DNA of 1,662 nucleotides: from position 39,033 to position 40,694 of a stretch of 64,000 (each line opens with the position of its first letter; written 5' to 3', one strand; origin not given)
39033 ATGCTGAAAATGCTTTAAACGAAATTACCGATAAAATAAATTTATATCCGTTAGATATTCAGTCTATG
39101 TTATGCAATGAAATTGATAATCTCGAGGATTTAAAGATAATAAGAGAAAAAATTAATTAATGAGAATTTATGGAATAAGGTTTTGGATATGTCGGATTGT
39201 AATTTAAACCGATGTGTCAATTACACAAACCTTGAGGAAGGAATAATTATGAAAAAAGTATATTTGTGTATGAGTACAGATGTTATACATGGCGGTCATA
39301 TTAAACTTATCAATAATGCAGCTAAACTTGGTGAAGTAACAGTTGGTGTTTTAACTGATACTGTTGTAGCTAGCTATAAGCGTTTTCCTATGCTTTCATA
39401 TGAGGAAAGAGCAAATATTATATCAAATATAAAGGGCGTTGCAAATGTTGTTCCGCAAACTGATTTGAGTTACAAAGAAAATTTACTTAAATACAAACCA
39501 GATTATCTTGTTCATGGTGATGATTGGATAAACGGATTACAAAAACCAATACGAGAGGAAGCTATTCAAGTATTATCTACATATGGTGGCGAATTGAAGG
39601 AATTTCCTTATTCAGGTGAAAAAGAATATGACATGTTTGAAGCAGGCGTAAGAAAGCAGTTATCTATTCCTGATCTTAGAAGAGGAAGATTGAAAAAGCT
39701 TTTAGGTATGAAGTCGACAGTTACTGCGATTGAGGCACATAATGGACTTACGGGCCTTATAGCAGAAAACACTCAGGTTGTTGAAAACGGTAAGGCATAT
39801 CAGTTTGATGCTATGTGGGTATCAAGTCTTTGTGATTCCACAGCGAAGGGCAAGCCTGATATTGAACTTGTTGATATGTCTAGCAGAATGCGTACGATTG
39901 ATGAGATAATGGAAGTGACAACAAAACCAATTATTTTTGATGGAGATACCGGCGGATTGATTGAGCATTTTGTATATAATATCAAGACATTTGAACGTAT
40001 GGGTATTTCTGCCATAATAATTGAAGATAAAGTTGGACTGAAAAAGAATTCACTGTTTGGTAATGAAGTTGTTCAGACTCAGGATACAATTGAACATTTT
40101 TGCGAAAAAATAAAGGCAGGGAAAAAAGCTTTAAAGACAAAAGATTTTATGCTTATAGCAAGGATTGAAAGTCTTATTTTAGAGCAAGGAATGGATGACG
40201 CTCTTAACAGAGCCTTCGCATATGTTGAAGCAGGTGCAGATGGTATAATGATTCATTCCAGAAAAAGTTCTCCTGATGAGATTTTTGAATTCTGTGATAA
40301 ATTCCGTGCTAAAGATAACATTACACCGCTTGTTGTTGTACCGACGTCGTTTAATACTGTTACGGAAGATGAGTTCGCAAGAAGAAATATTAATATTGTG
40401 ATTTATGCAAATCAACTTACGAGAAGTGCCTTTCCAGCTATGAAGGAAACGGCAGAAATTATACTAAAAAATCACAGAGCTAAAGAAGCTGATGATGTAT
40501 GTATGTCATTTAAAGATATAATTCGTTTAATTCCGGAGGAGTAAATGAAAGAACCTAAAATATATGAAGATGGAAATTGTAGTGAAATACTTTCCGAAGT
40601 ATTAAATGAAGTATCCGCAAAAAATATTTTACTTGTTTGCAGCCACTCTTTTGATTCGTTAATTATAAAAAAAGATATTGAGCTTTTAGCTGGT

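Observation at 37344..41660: Fom1/Fom2/FomC-like phosphonate module (predicted CMP-2-hydroxyethylphosphonate) coupled to LicD transferases inside a Wzx/Wzy glycan operon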

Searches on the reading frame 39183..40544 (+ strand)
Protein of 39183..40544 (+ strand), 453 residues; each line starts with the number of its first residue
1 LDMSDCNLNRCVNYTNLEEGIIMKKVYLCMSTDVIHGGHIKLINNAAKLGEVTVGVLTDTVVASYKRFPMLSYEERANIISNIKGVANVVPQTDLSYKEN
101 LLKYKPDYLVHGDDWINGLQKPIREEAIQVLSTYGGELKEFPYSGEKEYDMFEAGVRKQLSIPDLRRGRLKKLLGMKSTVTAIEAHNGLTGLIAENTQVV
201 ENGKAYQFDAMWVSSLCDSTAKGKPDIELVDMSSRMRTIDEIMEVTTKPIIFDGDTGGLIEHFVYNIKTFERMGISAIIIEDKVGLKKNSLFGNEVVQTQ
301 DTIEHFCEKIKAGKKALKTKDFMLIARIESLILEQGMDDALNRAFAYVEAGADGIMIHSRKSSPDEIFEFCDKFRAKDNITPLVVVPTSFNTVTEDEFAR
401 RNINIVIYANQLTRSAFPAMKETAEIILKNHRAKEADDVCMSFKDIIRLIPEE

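Call 3: search_protein_families(library=pfam, proteins=[window:39183-40544:+], max_evalue=0.001)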
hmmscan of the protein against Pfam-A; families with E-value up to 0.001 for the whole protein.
window:39183-40544:+ (453 aa): 2 families
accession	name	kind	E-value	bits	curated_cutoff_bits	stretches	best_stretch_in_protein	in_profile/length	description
PF13714.12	PEP_mutase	-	2.1e-54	185.1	31.5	1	171-427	2-239/240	Phosphoenolpyruvate phosphomutase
PF01467.32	CTP_transf_like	-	3.9e-14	53.4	21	1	33-126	7-101/133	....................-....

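Call 5: search_protein_families(library=ncbifam, proteins=[window:39183-40544:+], max_evalue=0.001)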
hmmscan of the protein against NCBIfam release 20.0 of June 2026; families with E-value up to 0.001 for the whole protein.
window:39183-40544:+ (453 aa): 10 families
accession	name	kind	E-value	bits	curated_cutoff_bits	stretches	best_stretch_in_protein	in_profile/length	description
TIGR02320.1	PEP_mutase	equivalog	3.1e-122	407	319.55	1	170-452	1-282/284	phosphoenolpyruvate mutase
TIGR02321.1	Pphn_pyruv_hyd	equivalog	5.8e-45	153.6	374.4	1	179-450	7-276/290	phosphonopyruvate hydrolase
TIGR02317.1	prpB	equivalog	1.3e-27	96.7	354.4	1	168-435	3-255/285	methylisocitrate lyase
NF008455.0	PRK11320.1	equivalog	1.8e-24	86.5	353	1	192-433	24-256/295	methylisocitrate lyase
TIGR02319.1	CPEP_Pphonmut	equivalog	6.1e-13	48.6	420.05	1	217-359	47-186/294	carboxyvinyl-carboxyphosphonate phosphorylmutase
TIGR01518.1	g3p_cytidyltrns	equivalog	7.7e-12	45.4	165.4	1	32-117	7-94/125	glycerol-3-phosphate cytidylyltransferase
TIGR02199.1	rfaE_dom_II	equivalog_domain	7e-11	42.1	181.5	1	32-142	20-128/144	D-glycero-beta-D-manno-heptose 1-phosphate adenylyltransferase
TIGR00125.1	cyt_tran_rel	domain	4e-10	39.7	27.7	1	27-86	3-62/65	adenylyltransferase/cytidyltransferase family protein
NF001985.0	PRK00777.1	subfamily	1.3e-08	35.1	104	1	23-81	4-63/157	pantetheine-phosphate adenylyltransferase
NF008454.0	PRK11316.1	equivalog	7.1e-07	28.2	521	1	32-115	349-435/475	bifunctional D-glycero-beta-D-manno-heptose-7-phosphate kinase/D-glycero-beta-D-manno-heptose 1-phosphate adenylyltransferase HldE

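Call 8: search_solved_structures(query=window:39249-40544:+, max_evalue=0.001, show_alignments=2)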
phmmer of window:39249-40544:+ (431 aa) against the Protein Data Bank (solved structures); distinct sequences matched with E-value up to 0.001: 25.
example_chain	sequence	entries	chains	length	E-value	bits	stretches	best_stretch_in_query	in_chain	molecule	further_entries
5x3d_A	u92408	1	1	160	6e-41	144.1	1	4-122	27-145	Phosphoenolpyruvate phosphomutase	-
5unc_A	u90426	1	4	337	4.2e-39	138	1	147-416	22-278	PHOSPHOENOLPYRUVATE PHOSPHOMUTASE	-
2dua_A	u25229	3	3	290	5.3e-38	134.4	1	160-428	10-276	Phosphonopyruvate hydrolase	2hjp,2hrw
1m1b_A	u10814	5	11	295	7e-36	127.4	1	146-428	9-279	PHOSPHOENOLPYRUVATE PHOSPHOMUTASE | PROTEIN (PHOSPHOENOLPYRUVATE MUTASE)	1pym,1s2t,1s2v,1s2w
1s2u_A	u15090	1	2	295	7.6e-35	124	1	146-428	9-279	Phosphoenolpyruvate phosphomutase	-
3eoo_A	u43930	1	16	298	7.7e-16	61.4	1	176-395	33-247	Methylisocitrate lyase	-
6t4v_C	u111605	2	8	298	5e-15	58.7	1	185-406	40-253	2-methylisocitrate lyase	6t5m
4iqd_A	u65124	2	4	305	5.6e-15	58.6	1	147-413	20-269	Carboxyvinyl-carboxyphosphonate phosphorylmutase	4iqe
9hra_A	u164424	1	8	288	2.3e-14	56.5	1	185-409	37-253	2-methylisocitrate lyase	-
9hgk_A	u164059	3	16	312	2.8e-14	56.2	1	185-409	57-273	2-methylisocitrate lyase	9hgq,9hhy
1xg3_A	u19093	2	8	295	3e-14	56.1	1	183-406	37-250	Probable methylisocitrate lyase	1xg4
9hgo_A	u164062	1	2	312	7.4e-14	54.9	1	185-409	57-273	2-methylisocitrate lyase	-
9hhs_A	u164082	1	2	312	1e-13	54.4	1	185-409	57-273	2-methylisocitrate lyase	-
1mum_A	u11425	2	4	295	1e-13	54.4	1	183-406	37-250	2-methylisocitrate lyase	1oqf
1o5q_A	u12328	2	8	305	1.8e-13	53.5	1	182-405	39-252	Probable methylisocitrate lyase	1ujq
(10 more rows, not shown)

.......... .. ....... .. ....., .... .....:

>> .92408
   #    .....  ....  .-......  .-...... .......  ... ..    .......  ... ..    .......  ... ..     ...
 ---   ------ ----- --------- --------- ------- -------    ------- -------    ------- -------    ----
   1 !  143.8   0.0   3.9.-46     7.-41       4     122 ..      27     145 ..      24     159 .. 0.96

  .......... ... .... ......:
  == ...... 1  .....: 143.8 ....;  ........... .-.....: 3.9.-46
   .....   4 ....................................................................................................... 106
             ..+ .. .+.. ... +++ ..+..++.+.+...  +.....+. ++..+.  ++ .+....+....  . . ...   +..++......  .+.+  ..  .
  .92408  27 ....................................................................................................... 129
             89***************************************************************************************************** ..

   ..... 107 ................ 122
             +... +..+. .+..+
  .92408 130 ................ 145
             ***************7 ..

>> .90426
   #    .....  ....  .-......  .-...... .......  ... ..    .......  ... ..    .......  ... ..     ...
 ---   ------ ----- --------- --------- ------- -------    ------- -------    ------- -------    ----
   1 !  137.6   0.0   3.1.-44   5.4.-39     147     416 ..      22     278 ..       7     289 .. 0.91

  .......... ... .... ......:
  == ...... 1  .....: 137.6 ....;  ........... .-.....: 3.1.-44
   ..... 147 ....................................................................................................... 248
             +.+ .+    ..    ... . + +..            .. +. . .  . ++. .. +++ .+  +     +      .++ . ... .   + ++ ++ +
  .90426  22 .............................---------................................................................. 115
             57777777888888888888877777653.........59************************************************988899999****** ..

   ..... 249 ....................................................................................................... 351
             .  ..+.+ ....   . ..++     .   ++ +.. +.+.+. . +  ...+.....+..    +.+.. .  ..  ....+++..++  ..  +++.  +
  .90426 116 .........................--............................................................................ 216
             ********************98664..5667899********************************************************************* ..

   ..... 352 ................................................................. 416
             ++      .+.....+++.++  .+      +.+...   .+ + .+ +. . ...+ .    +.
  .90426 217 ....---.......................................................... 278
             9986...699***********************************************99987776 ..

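Call 15: find_encoding_contigs(protein=window:39249-40544:+, flank=10000, max_places=6)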
Protein window:39249-40544:+ (431 aa): no gene with exactly this product is on record in the collection.

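Call 16: find_related_loci(query=window:39249-40541:+, collection=genome_contigs, flank=10000)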
Query window:39249-40541:+ (431 aa) in genome_contigs; peptide patterns used: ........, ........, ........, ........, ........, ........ (x = any residue, [..] = any of these).
206 stretches matched a pattern; 150 encode a relative of the query (tblastn E <= 1e-3); the best 80 are kept; 80 distinct loci.
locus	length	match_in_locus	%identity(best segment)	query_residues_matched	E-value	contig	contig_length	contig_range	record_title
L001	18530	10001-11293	84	1-431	0e+0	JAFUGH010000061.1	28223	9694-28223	MAG: Clostridia bacterium isolate RGIG4468 Roe_deer_Omasum-5__c172684, whole genome shotgun sequence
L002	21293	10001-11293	79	1-431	0e+0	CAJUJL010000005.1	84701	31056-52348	MAG TPA_asm: uncultured Lachnospiraceae bacterium isolate MGBC140242 genome assembly, contig: MGBC140242.5, whole genome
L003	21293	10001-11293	77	1-431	0e+0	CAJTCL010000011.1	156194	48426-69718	Lachnospiraceae bacterium isolate B58_58_RH_H genome assembly, contig: MGBC000119.11, whole genome shotgun sequence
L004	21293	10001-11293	78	1-431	0e+0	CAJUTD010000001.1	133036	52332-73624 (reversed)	MAG: uncultured Lachnospiraceae bacterium isolate MGBC166828 genome assembly, contig: MGBC166828.1, whole genome shotgun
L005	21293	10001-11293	77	1-431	0e+0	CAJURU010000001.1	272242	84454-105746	MAG: uncultured Lachnospiraceae bacterium isolate MGBC167004 genome assembly, contig: MGBC167004.1, whole genome shotgun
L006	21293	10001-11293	80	1-431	0e+0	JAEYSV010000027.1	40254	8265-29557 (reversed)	MAG: Bacillota bacterium isolate OH_CBlB_10 k127_252501, whole genome shotgun sequence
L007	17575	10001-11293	77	1-431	0e+0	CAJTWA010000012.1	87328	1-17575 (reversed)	MAG TPA_asm: uncultured Lachnospiraceae bacterium isolate MGBC116940 genome assembly, contig: MGBC116940.12, whole genom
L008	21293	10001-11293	77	1-431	0e+0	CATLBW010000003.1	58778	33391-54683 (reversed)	MAG TPA_asm: uncultured Lachnospiraceae bacterium isolate MGG05671_1680015469 genome assembly, contig: ERR3199558_590, w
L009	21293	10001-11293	79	1-431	0e+0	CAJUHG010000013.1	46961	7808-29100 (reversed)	MAG TPA_asm: uncultured Lachnospiraceae bacterium isolate MGBC139665 genome assembly, contig: MGBC139665.13, whole genom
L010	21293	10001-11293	77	1-431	0e+0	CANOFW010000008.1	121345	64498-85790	MAG TPA_asm: uncultured Lachnospiraceae bacterium isolate SRR19759408_bin.73_metawrap_v1.3_MAG genome assembly, contig:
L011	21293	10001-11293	77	1-431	0e+0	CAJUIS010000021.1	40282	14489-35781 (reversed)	MAG TPA_asm: uncultured Lachnospiraceae bacterium isolate MGBC140196 genome assembly, contig: MGBC140196.21, whole genom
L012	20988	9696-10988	73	1-431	0e+0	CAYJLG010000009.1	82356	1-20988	MAG TPA_asm: uncultured Clostridia bacterium isolate ERP123703_co5_234 genome assembly, contig: NODE_103_length_82356_co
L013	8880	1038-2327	72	2-431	0e+0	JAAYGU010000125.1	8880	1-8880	MAG: Bacillota bacterium isolate AS09scLD_265 308651_AS09, whole genome shotgun sequence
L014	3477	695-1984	73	2-431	0e+0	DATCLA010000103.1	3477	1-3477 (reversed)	MAG TPA_asm: Bacillota bacterium isolate SMAG_U7110 k141_476566, whole genome shotgun sequence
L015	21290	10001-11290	70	2-431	0e+0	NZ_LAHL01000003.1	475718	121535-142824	Domibacillus robiginosus strain WS 4628 DSM25058_1_trimmed_contig_3, whole genome shotgun sequence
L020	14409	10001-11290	69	2-431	0e+0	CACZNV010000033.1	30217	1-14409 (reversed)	MAG: uncultured Ruminococcus sp. isolate RUG12790 genome assembly, contig: RUG12790_asm_33, whole genome shotgun sequenc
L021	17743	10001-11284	69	4-431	0e+0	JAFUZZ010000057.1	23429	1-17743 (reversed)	Bacterium isolate RGIG4980 Roe_deer_Rumen-5__c128929, whole genome shotgun sequence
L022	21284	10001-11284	70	2-429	0e+0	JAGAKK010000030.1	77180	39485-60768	MAG: Clostridia bacterium isolate RGIG8523 Water_deer_Cecum-2__c201574, whole genome shotgun sequence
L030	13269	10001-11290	69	2-431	0e+0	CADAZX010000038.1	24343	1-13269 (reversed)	MAG: uncultured Ruminococcus sp. isolate RUG13779 genome assembly, contig: RUG13779_asm_38, whole genome shotgun sequenc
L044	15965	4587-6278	64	1-430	0e+0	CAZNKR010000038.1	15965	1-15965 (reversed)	MAG TPA_asm: uncultured Roseburia sp. isolate SRP192927_co8_270 genome assembly, contig: NODE_3110_length_15965_cov_14.4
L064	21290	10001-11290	63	1-430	0e+0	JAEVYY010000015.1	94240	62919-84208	MAG: Bacillota bacterium isolate OH_PBB_150 k127_568412, whole genome shotgun sequence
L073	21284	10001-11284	61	1-428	1e-180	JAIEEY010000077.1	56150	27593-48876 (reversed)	MAG: Lachnospiraceae bacterium isolate SC0394_S8_2 SC0394_S8_2_contig_77, whole genome shotgun sequence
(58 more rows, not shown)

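Call 25: search_protein_families(library=pfam, proteins=[L044:2299-3426:+, L064:11306-12010:+, L073:6092-8038:+, L004:3373-4245:+, L008:5614-7308:+, L004:12290-15049:+, L073:15573-17735:+, L030:1868-4270:+, L022:5596-8124:+, L011:13323-15323:+], max_evalue=0.0001)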
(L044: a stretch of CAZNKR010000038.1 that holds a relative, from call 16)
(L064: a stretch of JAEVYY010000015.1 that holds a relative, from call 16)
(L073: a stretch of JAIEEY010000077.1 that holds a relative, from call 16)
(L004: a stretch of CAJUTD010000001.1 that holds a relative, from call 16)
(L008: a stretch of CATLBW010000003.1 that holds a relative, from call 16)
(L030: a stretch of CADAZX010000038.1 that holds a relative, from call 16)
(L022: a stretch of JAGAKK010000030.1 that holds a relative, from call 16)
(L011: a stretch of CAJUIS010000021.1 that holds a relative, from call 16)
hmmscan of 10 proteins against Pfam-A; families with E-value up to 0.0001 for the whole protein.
L044:2299-3426:+ (375 aa): 2 families
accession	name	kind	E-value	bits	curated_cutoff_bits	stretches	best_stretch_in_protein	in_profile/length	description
PF00266.25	Aminotran_5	-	1.2e-30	107.2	21.5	1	32-306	37-316/371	Aminotransferase class-V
PF01212.27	Beta_elim_lyase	-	7.5e-05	22.6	27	0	58-219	47-222/288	Beta-eliminating lyase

L064:11306-12010:+ (234 aa): 2 families
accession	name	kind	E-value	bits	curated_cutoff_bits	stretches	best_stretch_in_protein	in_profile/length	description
PF00483.29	NTP_transferase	-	1.6e-11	44.7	21.2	1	4-109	2-98/245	Nucleotidyl transferase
PF12804.13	NTP_transf_3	-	1.9e-09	38.4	27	1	5-115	2-104/160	MobA-like NTP transferase domain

L073:6092-8038:+ (648 aa): 2 families
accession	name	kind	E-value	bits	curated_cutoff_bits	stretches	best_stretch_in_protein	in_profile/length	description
PF02096.25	60KD_IMP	-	1.5e-29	103.5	35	1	26-221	1-162/163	60Kd inner membrane protein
PF04464.20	Glyphos_transf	-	4.2e-10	39.6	22.1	1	414-543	151-284/367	CDP-Glycerol:Poly(glycerophosphate) glycerophosphotransferase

L004:3373-4245:+ (290 aa): 1 family
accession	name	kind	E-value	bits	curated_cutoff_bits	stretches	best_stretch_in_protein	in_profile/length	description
PF03102.20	NeuB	-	1.7e-69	234.4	22.1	1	27-270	2-239/241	NeuB family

L008:5614-7308:+ (564 aa): 2 families
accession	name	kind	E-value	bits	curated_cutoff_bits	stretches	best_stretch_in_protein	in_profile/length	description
PF19127.6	Choline_bind_3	-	1.2e-16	60.8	27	2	478-521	1-45/47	Choline-binding repeat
PF01473.26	Choline_bind_1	-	2.7e-07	31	20.5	0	479-496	1-18/19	Putative cell wall binding repeat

L004:12290-15049:+ (919 aa): 4 families
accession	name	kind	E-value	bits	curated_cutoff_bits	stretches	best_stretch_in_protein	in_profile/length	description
PF04464.20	Glyphos_transf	-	3e-72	244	22.1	1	111-482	8-366/367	CDP-Glycerol:Poly(glycerophosphate) glycerophosphotransferase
PF00534.26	Glycos_transf_1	-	8.3e-29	100.7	26.4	1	751-892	14-159/172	Glycosyl transferases group 1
PF13692.12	Glyco_trans_1_4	-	1.7e-24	87.1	27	1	754-888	3-139/142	Glycosyl transferases group 1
PF20706.3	GT4-conflict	-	5.7e-05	22.7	26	0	749-857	194-312/385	Family 4 Glycosyltransferase in conflict systems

L073:15573-17735:+ (720 aa): 1 family
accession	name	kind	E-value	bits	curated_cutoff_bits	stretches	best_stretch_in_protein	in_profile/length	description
PF00884.28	Sulfatase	-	7.7e-07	29.2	25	1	542-667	161-300/301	Sulfatase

L030:1868-4270:+ (800 aa): 3 families
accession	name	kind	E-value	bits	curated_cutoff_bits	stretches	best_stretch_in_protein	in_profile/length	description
PF13231.12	PMT_2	-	2.5e-07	31.5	26.1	1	348-504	2-151/160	Dolichyl-phosphate-mannose-protein mannosyltransferase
PF03155.21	Alg6_Alg8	-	2.9e-06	27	25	1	346-514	45-230/482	ALG6, ALG8 glycosyltransferase family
PF09594.16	GT87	-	3.5e-05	24.1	25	1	385-597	31-213/237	Glycosyltransferase family 87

L022:5596-8124:+ (842 aa): 3 families
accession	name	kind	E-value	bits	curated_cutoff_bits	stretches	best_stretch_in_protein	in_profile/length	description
PF16192.10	PMT_4TMC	-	2.5e-23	83.1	32.4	1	670-840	6-202/202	C-terminal four TMM region of protein-O-mannosyltransferase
PF02366.24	PMT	-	2.6e-16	60.4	22.7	1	438-651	39-235/245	Dolichyl-phosphate-mannose-protein mannosyltransferase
PF13231.12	PMT_2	-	3.4e-10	40.8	26.1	1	464-604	2-132/160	Dolichyl-phosphate-mannose-protein mannosyltransferase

L011:13323-15323:+ (666 aa): 1 family
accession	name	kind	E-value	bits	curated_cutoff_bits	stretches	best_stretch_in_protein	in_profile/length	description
PF04932.20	Wzy_C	-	7.2e-05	23.1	31.7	1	425-593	5-148/149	O-Antigen ligase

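Call 30: search_solved_structures(query=L064:11306-12010:+, max_evalue=0.01, show_alignments=0)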
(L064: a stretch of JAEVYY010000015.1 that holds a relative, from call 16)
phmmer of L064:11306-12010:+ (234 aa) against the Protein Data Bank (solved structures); distinct sequences matched with E-value up to 0.01: 24.
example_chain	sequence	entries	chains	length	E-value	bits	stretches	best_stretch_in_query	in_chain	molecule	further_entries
1jyk_A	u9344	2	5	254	2.6e-31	112.4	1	4-225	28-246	CTP:phosphocholine Cytidylyltransferase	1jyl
6pd1_A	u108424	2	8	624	9.6e-10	41.9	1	3-110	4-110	Nucleotidyl transferase/aminotransferase, class V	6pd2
7x8j_A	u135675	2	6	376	2.9e-07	33.7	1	4-68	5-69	Mannose-1-phosphate guanylyltransferase 1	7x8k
8yre_D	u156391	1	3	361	3e-07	33.7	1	4-68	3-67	Mannose-1-phosphate guanylyltransferase 1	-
4y7t_A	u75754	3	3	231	4.9e-07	33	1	4-61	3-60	Nucleotidyl transferase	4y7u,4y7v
5z09_A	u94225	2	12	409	1.3e-06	31.7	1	3-129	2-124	Dual sugar-1-phosphate nucleotidylyltransferase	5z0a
7d72_K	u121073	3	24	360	1.3e-06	31.6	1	4-61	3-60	Mannose-1-phosphate guanyltransferase beta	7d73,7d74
2ggo_A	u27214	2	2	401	2.3e-06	30.8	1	3-129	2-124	401aa long hypothetical glucose-1-phosphate thymidylyltransferase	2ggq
8hhd_A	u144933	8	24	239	2.5e-06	30.7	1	4-61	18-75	Nucleotidyl transferase | N-acetylmuramate alpha-1-phosphate uridylyltransferase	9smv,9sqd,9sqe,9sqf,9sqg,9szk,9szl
6jq8_A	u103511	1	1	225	4.1e-06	30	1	4-157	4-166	Putative 6-deoxy-D-mannoheptose pathway protein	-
8x7s_B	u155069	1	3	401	5.7e-06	29.5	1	4-66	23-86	UTP--glucose-1-phosphate uridylyltransferase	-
5xhw_A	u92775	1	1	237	7.6e-06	29.1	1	4-128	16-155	Putative 6-deoxy-D-mannoheptose pathway protein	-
7whr_B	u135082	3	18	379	1.7e-05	28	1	4-62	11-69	Nucleotidyl transferase family protein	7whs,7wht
3rsb_A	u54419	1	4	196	0.0011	22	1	3-80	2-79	Adenosylcobinamide-phosphate guanylyltransferase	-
2mzb_A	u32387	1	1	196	0.0012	21.9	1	3-80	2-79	Adenosylcobinamide-phosphate guanylyltransferase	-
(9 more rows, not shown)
